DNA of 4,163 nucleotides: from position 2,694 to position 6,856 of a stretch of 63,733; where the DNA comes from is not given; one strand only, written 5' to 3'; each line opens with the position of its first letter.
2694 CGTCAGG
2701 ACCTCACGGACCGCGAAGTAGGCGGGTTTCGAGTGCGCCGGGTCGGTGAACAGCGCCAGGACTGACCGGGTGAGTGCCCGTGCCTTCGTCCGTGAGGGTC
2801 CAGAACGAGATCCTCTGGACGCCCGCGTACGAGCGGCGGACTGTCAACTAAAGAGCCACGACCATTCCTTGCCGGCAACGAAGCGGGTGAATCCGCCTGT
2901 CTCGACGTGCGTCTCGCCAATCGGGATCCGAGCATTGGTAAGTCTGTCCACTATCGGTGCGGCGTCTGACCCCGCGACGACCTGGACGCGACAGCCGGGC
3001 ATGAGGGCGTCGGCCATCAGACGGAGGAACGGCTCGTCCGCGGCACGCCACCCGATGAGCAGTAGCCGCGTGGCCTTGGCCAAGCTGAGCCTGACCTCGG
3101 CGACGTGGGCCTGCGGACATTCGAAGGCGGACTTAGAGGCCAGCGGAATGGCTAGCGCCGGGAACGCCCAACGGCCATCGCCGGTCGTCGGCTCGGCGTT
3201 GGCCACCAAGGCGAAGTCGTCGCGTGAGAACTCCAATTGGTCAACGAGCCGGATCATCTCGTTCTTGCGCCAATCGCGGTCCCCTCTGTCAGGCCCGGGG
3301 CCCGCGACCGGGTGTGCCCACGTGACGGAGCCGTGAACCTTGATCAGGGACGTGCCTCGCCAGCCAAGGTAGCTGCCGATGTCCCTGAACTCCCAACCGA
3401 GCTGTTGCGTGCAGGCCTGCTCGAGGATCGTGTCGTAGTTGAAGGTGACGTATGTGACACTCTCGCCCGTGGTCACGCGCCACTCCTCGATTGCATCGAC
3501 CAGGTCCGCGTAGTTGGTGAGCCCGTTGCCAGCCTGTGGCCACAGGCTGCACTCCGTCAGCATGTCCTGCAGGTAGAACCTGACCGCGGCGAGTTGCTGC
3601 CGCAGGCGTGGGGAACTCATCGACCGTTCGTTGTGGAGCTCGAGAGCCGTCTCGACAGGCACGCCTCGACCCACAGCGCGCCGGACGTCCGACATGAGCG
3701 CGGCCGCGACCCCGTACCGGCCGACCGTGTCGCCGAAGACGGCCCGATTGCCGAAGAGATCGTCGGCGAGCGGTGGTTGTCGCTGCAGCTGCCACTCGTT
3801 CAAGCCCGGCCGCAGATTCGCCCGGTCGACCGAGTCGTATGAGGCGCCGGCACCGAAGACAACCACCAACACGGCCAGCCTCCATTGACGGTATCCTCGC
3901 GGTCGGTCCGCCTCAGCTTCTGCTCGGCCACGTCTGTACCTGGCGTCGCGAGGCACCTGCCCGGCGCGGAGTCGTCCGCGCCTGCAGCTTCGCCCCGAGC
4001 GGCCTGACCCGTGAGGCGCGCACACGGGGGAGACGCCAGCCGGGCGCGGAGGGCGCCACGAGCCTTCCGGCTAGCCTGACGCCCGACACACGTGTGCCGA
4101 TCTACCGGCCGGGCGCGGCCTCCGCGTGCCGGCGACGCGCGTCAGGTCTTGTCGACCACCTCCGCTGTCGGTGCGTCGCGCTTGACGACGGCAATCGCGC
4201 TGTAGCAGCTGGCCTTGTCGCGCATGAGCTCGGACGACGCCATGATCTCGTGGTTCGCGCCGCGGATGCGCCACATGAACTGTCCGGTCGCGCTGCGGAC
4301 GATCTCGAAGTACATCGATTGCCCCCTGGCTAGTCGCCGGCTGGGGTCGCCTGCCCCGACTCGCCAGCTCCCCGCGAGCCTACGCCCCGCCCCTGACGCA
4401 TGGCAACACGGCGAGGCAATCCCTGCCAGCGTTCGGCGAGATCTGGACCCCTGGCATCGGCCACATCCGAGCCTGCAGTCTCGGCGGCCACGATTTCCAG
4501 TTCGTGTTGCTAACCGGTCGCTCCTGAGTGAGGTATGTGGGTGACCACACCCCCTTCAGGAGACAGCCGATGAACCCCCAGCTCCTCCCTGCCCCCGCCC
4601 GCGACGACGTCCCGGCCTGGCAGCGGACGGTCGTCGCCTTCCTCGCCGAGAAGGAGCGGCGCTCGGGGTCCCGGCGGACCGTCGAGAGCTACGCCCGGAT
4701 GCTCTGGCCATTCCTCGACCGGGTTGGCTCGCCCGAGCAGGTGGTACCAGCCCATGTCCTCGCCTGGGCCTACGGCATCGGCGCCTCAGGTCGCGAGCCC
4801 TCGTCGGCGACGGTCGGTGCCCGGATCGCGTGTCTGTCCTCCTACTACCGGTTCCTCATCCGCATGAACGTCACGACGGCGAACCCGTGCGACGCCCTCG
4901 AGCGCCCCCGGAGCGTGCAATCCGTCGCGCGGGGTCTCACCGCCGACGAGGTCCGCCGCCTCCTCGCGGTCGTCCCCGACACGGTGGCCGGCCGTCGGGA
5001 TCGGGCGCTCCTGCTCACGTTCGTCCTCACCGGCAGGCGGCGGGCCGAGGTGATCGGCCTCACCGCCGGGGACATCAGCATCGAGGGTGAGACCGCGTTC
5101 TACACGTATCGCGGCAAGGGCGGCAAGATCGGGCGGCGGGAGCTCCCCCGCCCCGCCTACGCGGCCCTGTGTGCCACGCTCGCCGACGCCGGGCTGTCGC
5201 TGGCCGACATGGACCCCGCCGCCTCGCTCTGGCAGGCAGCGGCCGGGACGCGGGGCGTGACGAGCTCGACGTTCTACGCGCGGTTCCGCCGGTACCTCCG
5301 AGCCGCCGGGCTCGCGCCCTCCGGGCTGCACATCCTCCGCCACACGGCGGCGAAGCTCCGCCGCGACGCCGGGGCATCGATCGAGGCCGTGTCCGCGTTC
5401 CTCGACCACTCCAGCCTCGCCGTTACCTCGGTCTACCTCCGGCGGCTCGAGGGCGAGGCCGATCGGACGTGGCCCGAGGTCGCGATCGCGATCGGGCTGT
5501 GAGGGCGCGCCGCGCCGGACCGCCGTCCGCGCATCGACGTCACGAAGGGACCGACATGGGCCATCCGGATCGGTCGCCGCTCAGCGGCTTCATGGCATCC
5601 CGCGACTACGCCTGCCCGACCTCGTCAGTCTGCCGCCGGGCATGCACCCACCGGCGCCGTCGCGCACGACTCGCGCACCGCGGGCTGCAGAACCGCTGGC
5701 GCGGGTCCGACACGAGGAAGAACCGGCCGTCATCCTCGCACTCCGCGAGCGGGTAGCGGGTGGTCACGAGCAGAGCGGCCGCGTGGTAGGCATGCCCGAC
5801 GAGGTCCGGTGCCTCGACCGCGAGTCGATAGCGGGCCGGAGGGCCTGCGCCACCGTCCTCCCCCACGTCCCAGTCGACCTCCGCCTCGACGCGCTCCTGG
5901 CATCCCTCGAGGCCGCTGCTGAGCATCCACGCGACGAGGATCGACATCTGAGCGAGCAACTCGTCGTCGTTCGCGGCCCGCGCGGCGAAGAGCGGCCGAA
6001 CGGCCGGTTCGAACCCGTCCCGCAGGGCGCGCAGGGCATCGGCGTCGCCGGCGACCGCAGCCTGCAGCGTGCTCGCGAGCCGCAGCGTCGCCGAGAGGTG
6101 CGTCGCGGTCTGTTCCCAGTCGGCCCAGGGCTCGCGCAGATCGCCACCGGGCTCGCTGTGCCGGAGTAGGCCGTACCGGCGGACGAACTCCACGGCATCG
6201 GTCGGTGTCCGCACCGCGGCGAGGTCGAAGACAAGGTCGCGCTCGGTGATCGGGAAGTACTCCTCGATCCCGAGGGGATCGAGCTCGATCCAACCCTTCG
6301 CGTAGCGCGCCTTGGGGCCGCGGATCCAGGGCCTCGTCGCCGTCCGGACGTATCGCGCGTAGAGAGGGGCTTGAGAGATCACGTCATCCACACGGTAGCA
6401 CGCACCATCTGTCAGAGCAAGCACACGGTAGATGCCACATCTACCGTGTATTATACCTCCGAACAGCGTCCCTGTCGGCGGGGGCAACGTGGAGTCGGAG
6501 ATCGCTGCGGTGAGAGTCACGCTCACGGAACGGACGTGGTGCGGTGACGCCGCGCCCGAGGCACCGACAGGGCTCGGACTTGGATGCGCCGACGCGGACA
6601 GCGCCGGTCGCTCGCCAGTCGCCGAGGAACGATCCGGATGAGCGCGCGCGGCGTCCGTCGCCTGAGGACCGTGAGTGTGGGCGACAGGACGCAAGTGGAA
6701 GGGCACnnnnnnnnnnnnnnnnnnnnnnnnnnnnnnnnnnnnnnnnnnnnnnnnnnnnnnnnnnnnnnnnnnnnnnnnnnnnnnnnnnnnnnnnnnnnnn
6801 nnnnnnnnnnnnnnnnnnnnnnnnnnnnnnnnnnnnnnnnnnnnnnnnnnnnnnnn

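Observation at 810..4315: Candidate undescribed defence block inside the integrated element: DUF2441-like / PD-(D/E)xK-RAMA / mini-ORF / SIR2 / YegP, all on the minus strand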

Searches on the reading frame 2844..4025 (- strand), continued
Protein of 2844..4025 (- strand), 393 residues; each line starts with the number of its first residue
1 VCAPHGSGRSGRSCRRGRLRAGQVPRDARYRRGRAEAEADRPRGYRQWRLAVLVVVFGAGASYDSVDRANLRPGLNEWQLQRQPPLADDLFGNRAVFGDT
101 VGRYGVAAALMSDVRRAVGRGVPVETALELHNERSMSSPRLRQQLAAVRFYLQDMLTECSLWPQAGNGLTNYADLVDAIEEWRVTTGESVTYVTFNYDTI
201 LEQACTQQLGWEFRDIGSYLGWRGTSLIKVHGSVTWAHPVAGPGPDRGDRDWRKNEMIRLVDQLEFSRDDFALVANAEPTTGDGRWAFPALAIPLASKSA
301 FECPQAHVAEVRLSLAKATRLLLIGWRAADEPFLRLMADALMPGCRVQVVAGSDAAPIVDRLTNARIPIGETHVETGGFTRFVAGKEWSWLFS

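Call 42: search_protein_families(library=pfam, alignment_id=A4, max_evalue=0.00001)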
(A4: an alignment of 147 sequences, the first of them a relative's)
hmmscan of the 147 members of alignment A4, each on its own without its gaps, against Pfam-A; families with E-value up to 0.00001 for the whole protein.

A. member 1, L006:201-608:- (135 aa): 0 families

B. families by the number of members that match (of 147 scanned): 94 families (the first 25 are shown)
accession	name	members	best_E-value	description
PF00009.33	GTP_EFTU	4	3e-58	Elongation factor Tu GTP binding domain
PF06421.17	LepA_C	4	1.4e-50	GTP-binding protein LepA C-terminus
PF00679.30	EFG_C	4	1.4e-21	Elongation factor G C-terminus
PF03144.31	GTP_EFTU_D2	4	1.5e-09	Elongation factor Tu domain 2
PF00589.27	Phage_integrase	3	1.3e-28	Phage integrase family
PF01546.33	Peptidase_M20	2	4.5e-27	Peptidase family M20/M25/M40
PF00890.30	FAD_binding_2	1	3.5e-110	FAD binding domain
PF03050.20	DDE_Tnp_IS66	1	7.9e-110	Transposase IS66 family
PF00180.25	Iso_dh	1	8.7e-94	Isocitrate/isopropylmalate dehydrogenase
PF01011.28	PQQ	1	1.4e-89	Glucose/ethanol/alcohol dehydrogenase, beta-propeller domain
PF02586.19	SRAP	1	4.5e-78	SOS response associated peptidase (SRAP)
PF00082.27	Peptidase_S8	1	5.7e-51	Subtilase family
PF07631.16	PSD4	1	2.1e-50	Protein of unknown function (DUF1592)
PF08494.16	DEAD_assoc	1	4.3e-47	DEAD/H associated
PF02910.25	Succ_DH_flav_C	1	1.5e-46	Fumarate reductase flavoprotein C-term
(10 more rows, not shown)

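Call 44: predict_structure(alignment_id=A3)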
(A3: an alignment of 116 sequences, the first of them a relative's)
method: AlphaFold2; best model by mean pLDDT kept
length: 342 residues; sequences in the alignment: 116
mean_pLDDT: 96.7   pTM: 0.94
mean pLDDT of the five models: 96.7, 96.4, 96.2, 96.3, 96.1
residues with pLDDT >= 90: 331; 70-90: 11; 50-70: 0; < 50: 0
segments of 3 or more residues with pLDDT < 50: none
pLDDT, mean of each block of 10 residues (from residue 1): 98 98 96 96 94 97 96 96 97 98 97 97 98 98 98 98 97 97 98 88 97 94 96 96 92 98 98 97 98 98 97 98 97 97 95
secondary structure, 60 per line:
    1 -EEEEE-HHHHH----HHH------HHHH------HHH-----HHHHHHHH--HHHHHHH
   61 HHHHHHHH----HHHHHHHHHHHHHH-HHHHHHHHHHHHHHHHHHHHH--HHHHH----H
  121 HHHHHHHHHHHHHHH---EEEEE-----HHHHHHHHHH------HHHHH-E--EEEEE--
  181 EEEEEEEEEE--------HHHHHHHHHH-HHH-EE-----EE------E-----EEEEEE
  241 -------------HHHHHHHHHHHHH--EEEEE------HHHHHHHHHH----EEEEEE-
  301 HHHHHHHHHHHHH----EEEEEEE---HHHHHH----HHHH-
elements in order: E2-6 H8-12 H26-29 H44-51 H54-68 H73-86 H88-108 H111-115 H120-135 E139-143 H149-158 H165-169 E174-178 E181-190 H199-208 E235-240 H254-266 E269-273 H280-289 E294-299 H301-313 E318-324 H328-333 H338-341

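Call 47: fold_search(model_id=the predicted structure, library=pdb)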
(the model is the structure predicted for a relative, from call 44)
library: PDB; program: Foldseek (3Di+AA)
matches with E <= 10: 409; with E <= 0.001: 27
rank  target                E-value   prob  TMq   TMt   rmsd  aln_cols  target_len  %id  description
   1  8suw_B                4.8e-07  1.00  0.42  0.38  11.1       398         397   15  E. coli SIR2-HerA complex (dodecamer SIR2 bound 4 protomers of HerA) (released 2024-03-27)
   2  8sub_J                5.1e-07  1.00  0.43  0.38  11.1       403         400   17  E. coli SIR2-HerA complex (dodecamer SIR2 pentamer HerA) (released 2023-12-27)
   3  8sub_D                7.5e-07  1.00  0.46  0.40  10.0       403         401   16  E. coli SIR2-HerA complex (dodecamer SIR2 pentamer HerA) (released 2023-12-27)
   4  8sub_I                8.0e-07  1.00  0.43  0.38  11.6       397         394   15  E. coli SIR2-HerA complex (dodecamer SIR2 pentamer HerA) (released 2023-12-27)
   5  8wld_R                9.4e-07  1.00  0.51  0.51   7.3       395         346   13  Cryo-EM structure of SIR2/HerA antiphage complex (released 2024-09-11)
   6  8uae_B                9.4e-07  1.00  0.44  0.40  11.2       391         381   17  E. coli Sir2_HerA complex (12:6) with ATPgamaS (released 2023-12-27)
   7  8su9_D                1.1e-06  1.00  0.42  0.37  11.6       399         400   16  E. coli SIR2-HerA complex (hexamer HerA bound with dodecamer Sir2) (released 2024-03-27)
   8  8j4u_G                1.1e-06  1.00  0.38  0.33  11.9       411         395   14  Structure of HerA-Sir2 complex from Escherichia coli Nezha system (released 2024-01-03)
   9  8sub_A                1.2e-06  1.00  0.43  0.38  11.2       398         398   16  E. coli SIR2-HerA complex (dodecamer SIR2 pentamer HerA) (released 2023-12-27)
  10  8sub_G                2.6e-06  1.00  0.50  0.45   7.3       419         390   15  E. coli SIR2-HerA complex (dodecamer SIR2 pentamer HerA) (released 2023-12-27)
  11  8wld_K                2.2e-05  1.00  0.46  0.47   8.1       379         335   15  Cryo-EM structure of SIR2/HerA antiphage complex (released 2024-09-11)
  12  8yhx_J                3.9e-05  1.00  0.45  0.37  11.1       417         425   12  Cryo-EM structure of the trimeric HerA (released 2024-11-06)
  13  8yhx_R                8.4e-05  1.00  0.42  0.38   9.6       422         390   12  Cryo-EM structure of the trimeric HerA (released 2024-11-06)
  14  8yhx_I                1.3e-04  1.00  0.41  0.34  13.7       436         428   11  Cryo-EM structure of the trimeric HerA (released 2024-11-06)
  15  6eqs_A                2.6e-04  1.00  0.40  0.49  10.8       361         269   13  Human Sirt5 in complex with stalled peptidylimidate intermediate of inhibitory compound 29 (released 2017-11-01)
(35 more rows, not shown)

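Call 73: find_related_loci(query=A1, collection=viral_contigs, flank=6000)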
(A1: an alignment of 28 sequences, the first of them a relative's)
Query A1 (342 aa) in viral_contigs; peptide patterns used: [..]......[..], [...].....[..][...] (x = any residue, [..] = any of these).
70 stretches matched a pattern; 1 encode a relative of the query (tblastn E <= 1e-3); 1 distinct loci.
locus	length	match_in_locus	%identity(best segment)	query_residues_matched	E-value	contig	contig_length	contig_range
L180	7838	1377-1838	27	1-198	4e-7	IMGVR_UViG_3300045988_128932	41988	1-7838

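Call 74: search_protein_families(library=padloc, alignment_id=A4, max_evalue=0.00001)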
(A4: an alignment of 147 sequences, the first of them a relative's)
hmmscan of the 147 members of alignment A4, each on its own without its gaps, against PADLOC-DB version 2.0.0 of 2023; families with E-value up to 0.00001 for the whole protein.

A. member 1, L006:201-608:- (135 aa): 0 families

B. families by the number of members that match (of 147 scanned): 63 families (the first 25 are shown)
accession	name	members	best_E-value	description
PDLC02897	DpdJ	1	0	DpdJ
PDLC02503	BrxHI|BrxHII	1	9.6e-84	BrxHI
PDLC03960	SngC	1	1.7e-76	-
PDLC02501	BrxHI|BrxHII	1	2.9e-44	BrxHI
PDLC03014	subtilase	1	4.2e-26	-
PDLC04135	mad3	1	4.8e-22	mads_3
PDLC02896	DpdJ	1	1.9e-19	DpdJ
PDLC04134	mad2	1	3.9e-19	mads_2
PDLC02864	DpdF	1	5.3e-15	DpdF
PDLC01252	Cas3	1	1.4e-14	CAS-I; effector_G3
PDLC04531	PDC-M23B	1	2.2e-14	-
PDLC00938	Cas3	1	2.7e-14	CRISPR-associated helicase Cas3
PDLC02960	RT-Protease_XI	1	2.9e-14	single gene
PDLC02959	RT-Protease_XI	1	5.4e-14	single gene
PDLC02870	DpdF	1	5.9e-14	DpdF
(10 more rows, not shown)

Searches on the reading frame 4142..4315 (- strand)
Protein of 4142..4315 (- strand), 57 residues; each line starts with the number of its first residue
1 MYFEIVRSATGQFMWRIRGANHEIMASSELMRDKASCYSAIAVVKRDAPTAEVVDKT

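Call 4: search_protein_families(library=pfam, proteins=[window:4142-4315:-], max_evalue=0.01)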
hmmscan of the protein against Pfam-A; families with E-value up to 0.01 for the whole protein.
window:4142-4315:- (57 aa): 1 family
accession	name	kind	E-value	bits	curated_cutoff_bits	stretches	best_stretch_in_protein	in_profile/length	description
PF07411.17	DUF1508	-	5.5e-14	52.2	22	1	10-55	3-48/48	Domain of unknown function (DUF1508)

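Call 5: search_protein_families(library=padloc, proteins=[window:4142-4315:-], max_evalue=0.01)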
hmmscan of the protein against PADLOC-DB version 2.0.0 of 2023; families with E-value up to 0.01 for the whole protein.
window:4142-4315:- (57 aa): 0 families

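Call 6: search_protein_families(library=ncbifam, proteins=[window:4142-4315:-], max_evalue=0.01)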
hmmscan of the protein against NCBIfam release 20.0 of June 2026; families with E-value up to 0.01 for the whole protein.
window:4142-4315:- (57 aa): 1 family
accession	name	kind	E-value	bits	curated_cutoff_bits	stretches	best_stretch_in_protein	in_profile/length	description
NF041908.1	HVO_2922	equivalog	8.9e-08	32.1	90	1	3-53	3-54/54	HVO_2922 family protein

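Call 7: search_protein_families(library=phrogs, proteins=[window:4142-4315:-], max_evalue=0.01)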
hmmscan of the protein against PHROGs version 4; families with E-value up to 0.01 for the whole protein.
window:4142-4315:- (57 aa): 1 family
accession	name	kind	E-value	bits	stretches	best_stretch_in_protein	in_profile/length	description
phrog_1422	-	unknown function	6.3e-13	49.8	1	1-56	3-58/110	-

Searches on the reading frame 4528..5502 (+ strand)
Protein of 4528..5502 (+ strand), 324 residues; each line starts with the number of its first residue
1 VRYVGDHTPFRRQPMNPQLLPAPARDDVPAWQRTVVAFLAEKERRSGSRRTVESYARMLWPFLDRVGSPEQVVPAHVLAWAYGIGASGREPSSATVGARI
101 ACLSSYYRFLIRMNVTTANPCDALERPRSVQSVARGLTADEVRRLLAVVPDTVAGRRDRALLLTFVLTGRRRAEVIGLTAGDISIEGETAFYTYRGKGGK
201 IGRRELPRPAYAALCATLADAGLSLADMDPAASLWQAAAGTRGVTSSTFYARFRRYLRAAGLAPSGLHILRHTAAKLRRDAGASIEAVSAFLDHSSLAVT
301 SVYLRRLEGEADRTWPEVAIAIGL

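Call 4: search_protein_families(library=pfam, proteins=[window:4528-5502:+], max_evalue=0.01)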
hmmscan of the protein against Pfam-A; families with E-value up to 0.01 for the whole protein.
window:4528-5502:+ (324 aa): 2 families
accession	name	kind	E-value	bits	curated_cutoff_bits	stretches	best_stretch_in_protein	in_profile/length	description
PF00589.27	Phage_integrase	-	2.7e-18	66.8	27.1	1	137-306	3-168/172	Phage integrase family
PF02899.23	Phage_int_SAM_1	-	0.0066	17.1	22.3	0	44-112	11-81/83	Phage integrase, N-terminal SAM-like domain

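Call 5: search_protein_families(library=padloc, proteins=[window:4528-5502:+], max_evalue=0.01)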
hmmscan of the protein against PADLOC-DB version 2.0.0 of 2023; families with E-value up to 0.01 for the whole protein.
window:4528-5502:+ (324 aa): 0 families

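Call 6: search_protein_families(library=ncbifam, proteins=[window:4528-5502:+], max_evalue=0.01)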
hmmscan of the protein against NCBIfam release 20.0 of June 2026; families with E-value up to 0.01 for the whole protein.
window:4528-5502:+ (324 aa): 8 families
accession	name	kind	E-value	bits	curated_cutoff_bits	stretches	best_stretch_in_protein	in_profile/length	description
NF001399.0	PRK00283.1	subfamily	8.1e-27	94.2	279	1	45-304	20-281/300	tyrosine recombinase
TIGR02224.1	recomb_XerC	equivalog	5.1e-26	91.7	335.15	1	43-304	9-275/295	tyrosine recombinase XerC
TIGR02225.1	recomb_XerD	equivalog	1.5e-24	86.8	329.6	1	45-304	11-272/290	site-specific tyrosine recombinase XerD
NF002331.0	PRK01287.1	subfamily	2.7e-24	85.8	371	1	27-305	22-311/365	site-specific tyrosine recombinase XerC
NF040815.2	recomb_XerA_Arch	equivalog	1.7e-22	80.2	220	1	37-305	2-253/263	site-specific tyrosine recombinase/integron integrase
TIGR02249.1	integrase_gron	subfamily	2.8e-08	33.5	265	1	45-215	12-174/315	integron integrase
NF011946.0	PRK15417.1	equivalog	3.5e-06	26.4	435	1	246-307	254-316/337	integron integrase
NF003462.0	PRK05084.1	equivalog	4.1e-05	22.5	267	1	156-306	195-344/360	tyrosine recombinase XerS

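Call 7: search_protein_families(library=phrogs, proteins=[window:4528-5502:+], max_evalue=0.01)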
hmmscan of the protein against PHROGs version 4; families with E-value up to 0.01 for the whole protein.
window:4528-5502:+ (324 aa): 3 families
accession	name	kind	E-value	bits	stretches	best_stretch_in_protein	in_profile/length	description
phrog_1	-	integration and excision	1.6e-32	114.5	1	38-308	173-438/611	integrase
phrog_216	-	integration and excision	9.6e-23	81.7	1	100-313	19-231/301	integrase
phrog_7269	-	integration and excision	0.0051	17.7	1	250-304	10-67/89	integrase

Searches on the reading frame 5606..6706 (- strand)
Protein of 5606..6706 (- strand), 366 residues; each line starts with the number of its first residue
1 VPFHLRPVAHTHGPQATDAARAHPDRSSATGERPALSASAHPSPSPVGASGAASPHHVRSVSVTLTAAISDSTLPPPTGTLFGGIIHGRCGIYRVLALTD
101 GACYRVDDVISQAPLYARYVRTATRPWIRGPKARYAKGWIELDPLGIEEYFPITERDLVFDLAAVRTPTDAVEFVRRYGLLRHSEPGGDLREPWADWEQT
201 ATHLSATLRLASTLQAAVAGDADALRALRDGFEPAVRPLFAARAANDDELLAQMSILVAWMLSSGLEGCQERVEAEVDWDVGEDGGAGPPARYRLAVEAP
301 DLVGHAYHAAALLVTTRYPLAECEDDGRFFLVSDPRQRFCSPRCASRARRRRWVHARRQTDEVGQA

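Call 4: search_protein_families(library=pfam, proteins=[window:5606-6706:-], max_evalue=0.01)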
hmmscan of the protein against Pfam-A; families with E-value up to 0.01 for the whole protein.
window:5606-6706:- (366 aa): 0 families

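Call 5: search_protein_families(library=padloc, proteins=[window:5606-6706:-], max_evalue=0.01)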
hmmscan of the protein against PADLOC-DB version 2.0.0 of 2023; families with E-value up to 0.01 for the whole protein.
window:5606-6706:- (366 aa): 0 families

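Call 6: search_protein_families(library=ncbifam, proteins=[window:5606-6706:-], max_evalue=0.01)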
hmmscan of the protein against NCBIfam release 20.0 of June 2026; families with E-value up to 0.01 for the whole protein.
window:5606-6706:- (366 aa): 0 families

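Call 7: search_protein_families(library=phrogs, proteins=[window:5606-6706:-], max_evalue=0.01)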
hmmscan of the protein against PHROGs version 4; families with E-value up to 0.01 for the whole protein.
window:5606-6706:- (366 aa): 0 families
